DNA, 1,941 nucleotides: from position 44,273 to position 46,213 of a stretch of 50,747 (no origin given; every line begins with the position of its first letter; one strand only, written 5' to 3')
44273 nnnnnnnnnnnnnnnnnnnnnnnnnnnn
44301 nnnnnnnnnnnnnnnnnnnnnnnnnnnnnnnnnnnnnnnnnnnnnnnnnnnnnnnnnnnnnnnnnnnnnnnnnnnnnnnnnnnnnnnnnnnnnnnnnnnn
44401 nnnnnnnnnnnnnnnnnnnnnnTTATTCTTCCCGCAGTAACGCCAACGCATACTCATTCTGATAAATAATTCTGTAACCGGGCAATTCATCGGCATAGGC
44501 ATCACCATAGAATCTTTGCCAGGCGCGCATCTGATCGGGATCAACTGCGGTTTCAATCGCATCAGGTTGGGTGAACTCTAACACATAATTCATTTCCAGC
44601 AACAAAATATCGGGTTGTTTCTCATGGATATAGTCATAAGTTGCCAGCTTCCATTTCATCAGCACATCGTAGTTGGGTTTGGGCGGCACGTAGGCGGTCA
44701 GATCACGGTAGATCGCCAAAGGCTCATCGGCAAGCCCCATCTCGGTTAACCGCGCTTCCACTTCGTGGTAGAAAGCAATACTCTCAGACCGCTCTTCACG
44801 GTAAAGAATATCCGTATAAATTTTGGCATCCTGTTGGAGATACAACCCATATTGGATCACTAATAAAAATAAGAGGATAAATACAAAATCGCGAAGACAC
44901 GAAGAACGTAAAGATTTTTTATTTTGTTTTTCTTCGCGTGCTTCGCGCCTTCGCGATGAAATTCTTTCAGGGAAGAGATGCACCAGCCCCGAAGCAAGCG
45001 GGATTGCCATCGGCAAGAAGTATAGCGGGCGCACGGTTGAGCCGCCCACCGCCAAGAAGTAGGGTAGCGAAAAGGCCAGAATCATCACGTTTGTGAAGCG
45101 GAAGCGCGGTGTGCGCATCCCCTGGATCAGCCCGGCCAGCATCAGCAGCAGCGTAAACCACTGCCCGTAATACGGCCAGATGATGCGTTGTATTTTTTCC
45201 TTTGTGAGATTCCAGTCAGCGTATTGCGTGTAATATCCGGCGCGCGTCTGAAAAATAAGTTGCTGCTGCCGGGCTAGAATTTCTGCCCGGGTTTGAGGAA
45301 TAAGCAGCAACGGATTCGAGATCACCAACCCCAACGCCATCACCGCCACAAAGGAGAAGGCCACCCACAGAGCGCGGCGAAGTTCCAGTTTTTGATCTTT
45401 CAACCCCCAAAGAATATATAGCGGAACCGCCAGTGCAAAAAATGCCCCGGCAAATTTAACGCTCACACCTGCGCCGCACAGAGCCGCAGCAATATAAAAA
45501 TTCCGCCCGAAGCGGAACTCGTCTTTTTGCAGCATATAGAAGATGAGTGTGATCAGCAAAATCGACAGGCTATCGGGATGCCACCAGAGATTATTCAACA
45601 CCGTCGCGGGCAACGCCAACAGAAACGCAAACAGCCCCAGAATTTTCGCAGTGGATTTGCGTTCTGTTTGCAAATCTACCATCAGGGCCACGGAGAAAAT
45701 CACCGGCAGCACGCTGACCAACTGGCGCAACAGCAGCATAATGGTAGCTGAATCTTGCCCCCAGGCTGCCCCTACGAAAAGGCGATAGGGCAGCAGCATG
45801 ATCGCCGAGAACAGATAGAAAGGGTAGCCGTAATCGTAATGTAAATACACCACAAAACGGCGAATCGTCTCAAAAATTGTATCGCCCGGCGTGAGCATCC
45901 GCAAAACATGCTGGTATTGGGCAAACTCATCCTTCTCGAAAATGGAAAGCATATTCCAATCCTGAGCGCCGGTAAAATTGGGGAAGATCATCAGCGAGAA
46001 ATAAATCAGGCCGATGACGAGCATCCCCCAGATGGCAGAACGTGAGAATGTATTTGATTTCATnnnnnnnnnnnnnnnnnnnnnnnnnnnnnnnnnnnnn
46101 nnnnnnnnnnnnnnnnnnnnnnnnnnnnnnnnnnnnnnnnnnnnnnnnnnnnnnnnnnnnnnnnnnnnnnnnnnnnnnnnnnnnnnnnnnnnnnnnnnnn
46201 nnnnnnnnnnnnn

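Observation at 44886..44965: A full palindromic repeat sits in-frame inside a GT-C glycosyltransferase ORF and encodes a basic loop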

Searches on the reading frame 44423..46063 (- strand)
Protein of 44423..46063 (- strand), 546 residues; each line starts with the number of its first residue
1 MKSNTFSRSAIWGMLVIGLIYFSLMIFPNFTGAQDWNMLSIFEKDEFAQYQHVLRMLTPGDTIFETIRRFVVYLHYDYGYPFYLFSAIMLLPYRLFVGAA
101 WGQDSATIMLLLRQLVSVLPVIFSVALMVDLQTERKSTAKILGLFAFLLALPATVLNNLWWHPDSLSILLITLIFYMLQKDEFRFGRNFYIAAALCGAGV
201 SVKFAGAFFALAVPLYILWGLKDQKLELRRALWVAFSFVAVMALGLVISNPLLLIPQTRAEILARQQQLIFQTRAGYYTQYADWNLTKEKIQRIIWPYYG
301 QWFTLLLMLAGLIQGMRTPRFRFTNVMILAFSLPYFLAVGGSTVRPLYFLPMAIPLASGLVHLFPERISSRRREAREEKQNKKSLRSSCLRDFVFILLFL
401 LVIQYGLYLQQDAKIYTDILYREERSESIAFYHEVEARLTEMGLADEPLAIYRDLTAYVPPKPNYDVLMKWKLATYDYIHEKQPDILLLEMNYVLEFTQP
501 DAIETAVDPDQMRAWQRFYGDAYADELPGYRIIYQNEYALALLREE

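Call 8: search_protein_families(library=pfam, proteins=[window:44423-46063:-], max_evalue=0.01)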
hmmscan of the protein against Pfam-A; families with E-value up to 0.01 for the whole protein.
window:44423-46063:- (546 aa): 0 families

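Call 9: find_homologous_proteins(query=window:44423-46063:-, max_evalue=0.001)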
Query window:44423-46063:- (546 aa): 165 proteins with E <= 0.001 among 8000 candidates; the best 120 are listed.
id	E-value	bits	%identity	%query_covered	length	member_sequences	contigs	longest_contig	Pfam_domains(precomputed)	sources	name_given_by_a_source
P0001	0.0e+0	1132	100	93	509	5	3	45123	-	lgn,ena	-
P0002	0.0e+0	1041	85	100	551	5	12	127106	-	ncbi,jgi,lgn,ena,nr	ncbi:MAG: hypothetical protein HN413_03055 [Chloroflexi bacterium]|jgi:hypothetical protein|nr:hypot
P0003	5.3e-296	1001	81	100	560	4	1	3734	-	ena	-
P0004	3.8e-229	780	63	99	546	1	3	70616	-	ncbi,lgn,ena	-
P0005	3.4e-222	757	62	98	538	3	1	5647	-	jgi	-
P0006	4.0e-218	744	61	100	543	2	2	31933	-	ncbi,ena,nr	ncbi:MAG: hypothetical protein ISS57_12375 [Anaerolineales bacterium]|nr:hypothetical protein [Anaer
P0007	1.5e-214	732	59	99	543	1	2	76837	-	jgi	-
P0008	5.4e-214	730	61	98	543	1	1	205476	-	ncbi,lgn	-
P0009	1.1e-208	713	60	97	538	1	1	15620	-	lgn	-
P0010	1.1e-208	713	62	93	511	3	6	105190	-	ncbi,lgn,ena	-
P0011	8.6e-208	710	58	98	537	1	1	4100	-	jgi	-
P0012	1.7e-207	709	59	97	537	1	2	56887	-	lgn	-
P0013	4.9e-207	707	58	97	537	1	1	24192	-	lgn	-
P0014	1.5e-206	706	61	93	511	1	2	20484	-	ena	-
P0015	1.2e-205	703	58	98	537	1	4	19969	-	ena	-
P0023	3.1e-131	457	42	99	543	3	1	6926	PF13231.13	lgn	-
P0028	3.2e-126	441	58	62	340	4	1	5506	PF09594.17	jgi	-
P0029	1.9e-125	438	43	98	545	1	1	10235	PF13231.13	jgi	jgi:4-amino-4-deoxy-L-arabinose transferase-like glycosyltransferase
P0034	2.4e-123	431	42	99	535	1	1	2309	PF13231.13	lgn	-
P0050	5.1e-113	397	40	97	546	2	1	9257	PF02366.25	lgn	-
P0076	1.1e-109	386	39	96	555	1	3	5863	PF13231.13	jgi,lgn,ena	-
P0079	4.2e-109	384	39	97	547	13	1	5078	PF13231.13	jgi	jgi:hypothetical protein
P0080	1.4e-108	382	37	97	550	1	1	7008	PF02366.25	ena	-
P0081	5.2e-108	381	36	100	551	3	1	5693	PF13231.13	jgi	jgi:hypothetical protein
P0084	1.3e-106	376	36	96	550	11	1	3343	PF02366.25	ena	-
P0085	2.7e-106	375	37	99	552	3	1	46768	PF13231.13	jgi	-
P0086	3.1e-106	375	36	97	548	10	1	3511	PF13231.13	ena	-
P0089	9.0e-105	370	35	100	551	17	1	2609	PF13231.13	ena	-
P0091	3.7e-103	364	35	99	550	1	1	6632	PF02366.25,PF13231.13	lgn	-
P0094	1.4e-101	359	35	98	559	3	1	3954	PF13231.13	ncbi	-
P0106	8.3e-88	314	34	96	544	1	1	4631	PF09594.17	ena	-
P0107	9.0e-88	314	38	93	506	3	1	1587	PF02366.25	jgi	jgi:hypothetical protein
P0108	3.9e-86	308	35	97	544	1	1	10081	PF02366.25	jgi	jgi:hypothetical protein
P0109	4.5e-85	305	34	99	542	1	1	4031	PF02366.25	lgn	-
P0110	5.1e-84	301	36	93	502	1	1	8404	PF13231.13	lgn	-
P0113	2.1e-82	296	33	98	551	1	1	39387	PF02366.25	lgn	-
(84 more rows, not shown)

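Call 12: find_encoding_contigs(protein=P0002, flank=6000, max_places=2)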
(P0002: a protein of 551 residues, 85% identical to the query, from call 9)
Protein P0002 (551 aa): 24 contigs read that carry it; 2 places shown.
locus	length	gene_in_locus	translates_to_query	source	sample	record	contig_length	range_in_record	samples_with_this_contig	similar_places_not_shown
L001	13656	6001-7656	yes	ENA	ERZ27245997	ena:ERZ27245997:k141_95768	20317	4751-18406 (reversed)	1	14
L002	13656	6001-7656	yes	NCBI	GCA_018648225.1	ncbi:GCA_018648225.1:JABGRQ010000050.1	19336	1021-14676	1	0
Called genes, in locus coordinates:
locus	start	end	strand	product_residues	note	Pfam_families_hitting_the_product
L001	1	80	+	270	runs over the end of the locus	PF01061:ABC2_membrane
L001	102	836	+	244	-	PF00005:ABC_tran, PF13304:AAA_21 (faint)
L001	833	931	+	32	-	-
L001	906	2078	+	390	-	PF13579:Glyco_trans_4_4, PF13439:Glyco_transf_4, PF00534:Glycos_transf_1, PF13692:Glyco_trans_1_4, PF13524:Glyco_trans_1_2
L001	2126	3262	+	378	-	PF13477:Glyco_trans_4_2, PF13439:Glyco_transf_4, PF13579:Glyco_trans_4_4, PF00534:Glycos_transf_1, PF13692:Glyco_trans_1_4, PF13524:Glyco_trans_1_2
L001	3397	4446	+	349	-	-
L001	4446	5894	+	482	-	PF04932:Wzy_C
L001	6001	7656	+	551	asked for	-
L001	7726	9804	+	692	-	PF20773:InhA-like_MAM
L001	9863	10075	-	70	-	PF12732:YtxH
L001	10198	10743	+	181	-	-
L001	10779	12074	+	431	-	-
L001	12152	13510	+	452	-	PF03816:LytR_cpsA_psr, PF13399:LytR_C (weak)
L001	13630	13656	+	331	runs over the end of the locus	PF00962:A_deaminase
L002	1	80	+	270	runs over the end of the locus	PF01061:ABC2_membrane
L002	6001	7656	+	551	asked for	-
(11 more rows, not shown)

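Call 13: find_encoding_contigs(protein=P0003, flank=3000, max_places=1)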
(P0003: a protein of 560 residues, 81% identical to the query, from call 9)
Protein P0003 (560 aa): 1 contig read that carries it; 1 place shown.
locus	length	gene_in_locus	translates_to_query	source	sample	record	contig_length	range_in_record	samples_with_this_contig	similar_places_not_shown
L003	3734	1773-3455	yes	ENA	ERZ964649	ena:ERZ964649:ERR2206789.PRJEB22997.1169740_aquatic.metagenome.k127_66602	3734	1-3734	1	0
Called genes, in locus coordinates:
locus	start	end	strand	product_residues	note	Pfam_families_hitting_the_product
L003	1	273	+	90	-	?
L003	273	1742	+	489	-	PF04932:Wzy_C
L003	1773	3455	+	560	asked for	-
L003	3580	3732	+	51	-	?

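Call 14: find_encoding_contigs(protein=P0004, flank=6000, max_places=1)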
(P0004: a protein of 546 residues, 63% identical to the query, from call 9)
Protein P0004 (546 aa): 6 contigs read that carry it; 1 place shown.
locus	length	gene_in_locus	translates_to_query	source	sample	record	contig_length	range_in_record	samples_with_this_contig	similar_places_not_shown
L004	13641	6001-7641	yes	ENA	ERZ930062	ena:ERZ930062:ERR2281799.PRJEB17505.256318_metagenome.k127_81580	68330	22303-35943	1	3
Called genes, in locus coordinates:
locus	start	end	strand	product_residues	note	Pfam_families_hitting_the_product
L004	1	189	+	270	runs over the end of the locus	PF01061:ABC2_membrane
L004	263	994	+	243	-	PF00005:ABC_tran, PF13304:AAA_21 (faint)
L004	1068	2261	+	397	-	PF13579:Glyco_trans_4_4 (weak), PF00534:Glycos_transf_1, PF13692:Glyco_trans_1_4, PF13524:Glyco_trans_1_2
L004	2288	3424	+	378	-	PF13477:Glyco_trans_4_2, PF13439:Glyco_transf_4, PF13579:Glyco_trans_4_4, PF00534:Glycos_transf_1, PF13692:Glyco_trans_1_4, PF13524:Glyco_trans_1_2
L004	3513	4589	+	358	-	-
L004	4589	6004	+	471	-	PF04932:Wzy_C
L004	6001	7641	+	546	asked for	-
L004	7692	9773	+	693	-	PF20773:InhA-like_MAM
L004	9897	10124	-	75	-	PF12732:YtxH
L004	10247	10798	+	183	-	-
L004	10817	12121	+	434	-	-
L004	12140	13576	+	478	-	PF03816:LytR_cpsA_psr, PF13399:LytR_C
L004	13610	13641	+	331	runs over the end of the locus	PF00962:A_deaminase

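Call 18: find_related_loci(query=A1, collection=genome_contigs, flank=4000)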
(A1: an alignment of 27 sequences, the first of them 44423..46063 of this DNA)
Query A1 (546 aa) in genome_contigs; peptide patterns used: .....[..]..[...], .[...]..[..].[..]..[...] (x = any residue, [..] = any of these).
209 stretches matched a pattern; 131 encode a relative of the query (tblastn E <= 1e-3); the best 80 are kept; 80 distinct loci.
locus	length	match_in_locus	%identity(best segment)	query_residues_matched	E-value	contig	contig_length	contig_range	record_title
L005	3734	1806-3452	81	1-546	0e+0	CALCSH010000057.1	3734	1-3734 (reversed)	MAG TPA_asm: uncultured Anaerolineae bacterium isolate ERR2206789_bin.32_CONCOCT_v1.1_MAG genome assembly, contig: ERZ89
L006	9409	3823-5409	62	13-546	0e+0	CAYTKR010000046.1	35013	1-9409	MAG TPA_asm: uncultured Anaerolineales bacterium isolate SRP167671_co2_274 genome assembly, contig: NODE_1593_length_350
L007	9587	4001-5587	61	13-546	0e+0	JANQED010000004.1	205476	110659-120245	MAG: Anaerolineales bacterium isolate PL23a_bin.114 k99_2989422, whole genome shotgun sequence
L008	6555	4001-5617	61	3-546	0e+0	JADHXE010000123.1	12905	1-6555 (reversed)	MAG: Anaerolineales bacterium isolate BS750m-G45 BS-750m-C8537, whole genome shotgun sequence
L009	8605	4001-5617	61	3-546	0e+0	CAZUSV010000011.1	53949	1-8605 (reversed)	MAG TPA_asm: uncultured Anaerolineales bacterium isolate SRP077602_co5_397 genome assembly, contig: NODE_2811_length_539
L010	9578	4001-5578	57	16-546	0e+0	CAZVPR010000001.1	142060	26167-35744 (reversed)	MAG TPA_asm: uncultured Anaerolineales bacterium isolate SRP077602_co5_498 genome assembly, contig: NODE_276_length_1420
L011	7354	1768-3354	58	3-545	0e+0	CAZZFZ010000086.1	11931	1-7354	MAG TPA_asm: uncultured Anaerolineales bacterium isolate binchicken_co172_187 genome assembly, contig: NODE_4749_length_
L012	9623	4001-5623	62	1-546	0e+0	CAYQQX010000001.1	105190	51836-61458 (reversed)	MAG TPA_asm: uncultured Anaerolineales bacterium isolate binchicken_co65_18 genome assembly, contig: NODE_509_length_105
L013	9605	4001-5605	63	5-545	0e+0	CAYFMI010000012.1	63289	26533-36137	MAG TPA_asm: uncultured Anaerolineales bacterium isolate ERP019367_co2_135 genome assembly, contig: NODE_472_length_6328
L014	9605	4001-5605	61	7-546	0e+0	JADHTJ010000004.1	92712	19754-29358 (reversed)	MAG: Anaerolineales bacterium isolate BS150m-G17 BS-150m-C145, whole genome shotgun sequence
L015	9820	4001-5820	63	7-546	7e-133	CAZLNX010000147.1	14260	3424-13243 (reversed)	MAG TPA_asm: uncultured Anaerolineales bacterium isolate SRP077602_co5_33 genome assembly, contig: NODE_19496_length_142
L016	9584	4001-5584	62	14-546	0e+0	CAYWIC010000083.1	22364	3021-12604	MAG TPA_asm: uncultured Anaerolineales bacterium isolate binchicken_co65_55 genome assembly, contig: NODE_9533_length_22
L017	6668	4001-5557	44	14-546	5e-124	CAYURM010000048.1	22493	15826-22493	MAG TPA_asm: uncultured Anaerolineaceae bacterium isolate SRP241326_co4_46 genome assembly, contig: NODE_3162_length_224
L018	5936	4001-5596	40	4-545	3e-123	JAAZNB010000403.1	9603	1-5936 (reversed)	MAG: Chloroflexota bacterium isolate AS27yjCOA_123 50379_AS27, whole genome shotgun sequence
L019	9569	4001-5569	42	8-545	7e-122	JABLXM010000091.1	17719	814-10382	MAG: Anaerolineae bacterium isolate Ch5 contig91, whole genome shotgun sequence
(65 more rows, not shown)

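Call 27: search_solved_structures(query=A1, max_evalue=1)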
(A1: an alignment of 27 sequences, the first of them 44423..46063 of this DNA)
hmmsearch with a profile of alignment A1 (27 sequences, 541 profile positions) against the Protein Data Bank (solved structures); distinct sequences matched with E-value up to 1: 0.

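Call 32: predict_structure(alignment_id=A1)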
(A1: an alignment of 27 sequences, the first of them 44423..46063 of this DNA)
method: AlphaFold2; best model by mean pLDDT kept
length: 546 residues; sequences in the alignment: 27
mean_pLDDT: 88.0   pTM: 0.88
mean pLDDT of the five models: 88.0, 87.0, 86.5, 85.0, 84.2
residues with pLDDT >= 90: 341; 70-90: 166; 50-70: 17; < 50: 22
segments of 3 or more residues with pLDDT < 50: 1-4, 368-385
pLDDT, mean of each block of 10 residues (from residue 1): 62 97 96 92 89 87 79 65 92 91 93 97 97 87 97 95 93 94 90 94 86 88 82 92 89 75 76 78 80 91 93 92 93 90 82 95 69 46 57 88 96 95 94 96 94 94 93 91 96 92 90 95 95 96 91
secondary structure, 60 per line:
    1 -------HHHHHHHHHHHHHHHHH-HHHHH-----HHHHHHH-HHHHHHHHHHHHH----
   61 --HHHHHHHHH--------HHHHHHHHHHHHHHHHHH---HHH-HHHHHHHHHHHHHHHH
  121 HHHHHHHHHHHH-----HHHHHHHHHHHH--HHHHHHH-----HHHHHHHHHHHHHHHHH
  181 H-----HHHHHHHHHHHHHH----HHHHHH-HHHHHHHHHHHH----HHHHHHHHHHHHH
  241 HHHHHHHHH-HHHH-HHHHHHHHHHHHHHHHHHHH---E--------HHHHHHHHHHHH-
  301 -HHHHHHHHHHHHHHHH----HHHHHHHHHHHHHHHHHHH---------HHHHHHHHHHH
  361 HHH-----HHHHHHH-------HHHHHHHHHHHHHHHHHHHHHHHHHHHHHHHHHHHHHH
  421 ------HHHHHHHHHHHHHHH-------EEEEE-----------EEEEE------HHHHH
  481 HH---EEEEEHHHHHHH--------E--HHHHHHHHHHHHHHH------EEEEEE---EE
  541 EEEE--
elements in order: H8-24 H26-30 H36-42 H44-56 H63-71 H80-97 H105-132 H138-149 H152-158 H164-181 H187-200 H205-210 H212-223 H228-249 H251-254 H256-275 H288-299 H302-317 H322-340 H350-363 H369-375 H383-420 H427-441 E449-453 E465-469 H476-482 E486-490 H491-497 H509-523 E530-535 E539-544
